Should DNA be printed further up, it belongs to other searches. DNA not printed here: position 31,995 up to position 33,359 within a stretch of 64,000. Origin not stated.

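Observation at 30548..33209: SPPY amino-methyltransferase with an extra C-terminal domain plus an unclassifiable 354-aa neighbour: candidate restriction-modification or other defence module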

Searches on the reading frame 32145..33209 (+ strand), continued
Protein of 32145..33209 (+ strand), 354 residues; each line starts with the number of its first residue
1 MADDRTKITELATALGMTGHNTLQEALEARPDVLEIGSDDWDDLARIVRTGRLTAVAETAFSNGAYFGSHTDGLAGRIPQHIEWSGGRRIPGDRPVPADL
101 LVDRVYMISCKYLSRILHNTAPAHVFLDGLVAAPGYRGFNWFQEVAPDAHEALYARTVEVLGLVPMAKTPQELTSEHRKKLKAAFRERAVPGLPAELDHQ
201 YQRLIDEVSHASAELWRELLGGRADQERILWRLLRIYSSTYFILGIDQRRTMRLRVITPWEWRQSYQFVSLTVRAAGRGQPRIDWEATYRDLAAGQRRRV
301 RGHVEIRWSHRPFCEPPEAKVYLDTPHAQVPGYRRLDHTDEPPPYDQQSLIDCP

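Call 69: search_protein_families(library=ncbifam, alignment_id=A2, max_evalue=1)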
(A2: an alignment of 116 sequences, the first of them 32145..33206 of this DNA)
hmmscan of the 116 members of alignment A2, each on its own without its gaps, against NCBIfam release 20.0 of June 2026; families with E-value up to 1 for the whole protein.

A. member 1, window:32145-33206:+ (354 aa): 0 families

B. families by the number of members that match (of 116 scanned): 13 families
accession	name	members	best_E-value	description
NF000831.0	PRK00070.3-1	2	0.13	holo-ACP synthase AcpS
NF033113.0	halo_ClmS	1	0.013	chloramphenicol-biosynthetic FADH2-dependent halogenase CmlS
NF006738.0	PRK09267.1-4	1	0.047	flavodoxin FldA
NF009867.0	PRK13328.1-3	1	0.094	type III pantothenate kinase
NF007831.0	PRK10542.1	1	0.098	glutathione transferase GstA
NF000405.1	HARLDQ_not_B3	1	0.12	HARLDQ motif MBL-fold protein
NF008667.0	PRK11667.1-5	1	0.13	hypothetical protein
NF033500.1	phi80_GamL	1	0.15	host nuclease inhibitor GamL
NF002881.0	PRK03343.1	1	0.17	transaldolase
NF007825.0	PRK10534.1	1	0.2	low-specificity L-threonine aldolase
NF006488.0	PRK08912.1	1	0.2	aminotransferase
NF033105.1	bla_subclass_B3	1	0.24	subclass B3 metallo-beta-lactamase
NF011478.0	PRK14889.1-1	1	0.29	VKOR family protein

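Call 79: search_dna_similar(query=window:32145-33206:+, collection=phages, mode=protein, max_evalue=0.01)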
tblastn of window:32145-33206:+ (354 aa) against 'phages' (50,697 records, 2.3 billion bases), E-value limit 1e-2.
No match.

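Call 85: find_related_loci(query=A1, collection=viral_contigs, flank=6000)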
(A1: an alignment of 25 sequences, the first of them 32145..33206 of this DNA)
Query A1 (354 aa) in viral_contigs; peptide patterns used: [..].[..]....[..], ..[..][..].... (x = any residue, [..] = any of these).
9 stretches matched a pattern, but none encodes a relative of the query by tblastn (E <= 1e-3).

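Call 89: search_protein_families(library=pfam, proteins=[L002:7655-8008:+], max_evalue=0.1)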
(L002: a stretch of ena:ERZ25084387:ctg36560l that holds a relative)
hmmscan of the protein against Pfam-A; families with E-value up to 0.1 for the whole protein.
L002:7655-8008:+ (117 aa): 0 families

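Call 97: search_protein_families(library=padloc, proteins=[L002:7655-8005:+], max_evalue=1)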
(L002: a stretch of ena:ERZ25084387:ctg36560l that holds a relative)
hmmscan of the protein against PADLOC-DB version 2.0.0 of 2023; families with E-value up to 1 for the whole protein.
L002:7655-8005:+ (117 aa): 0 families
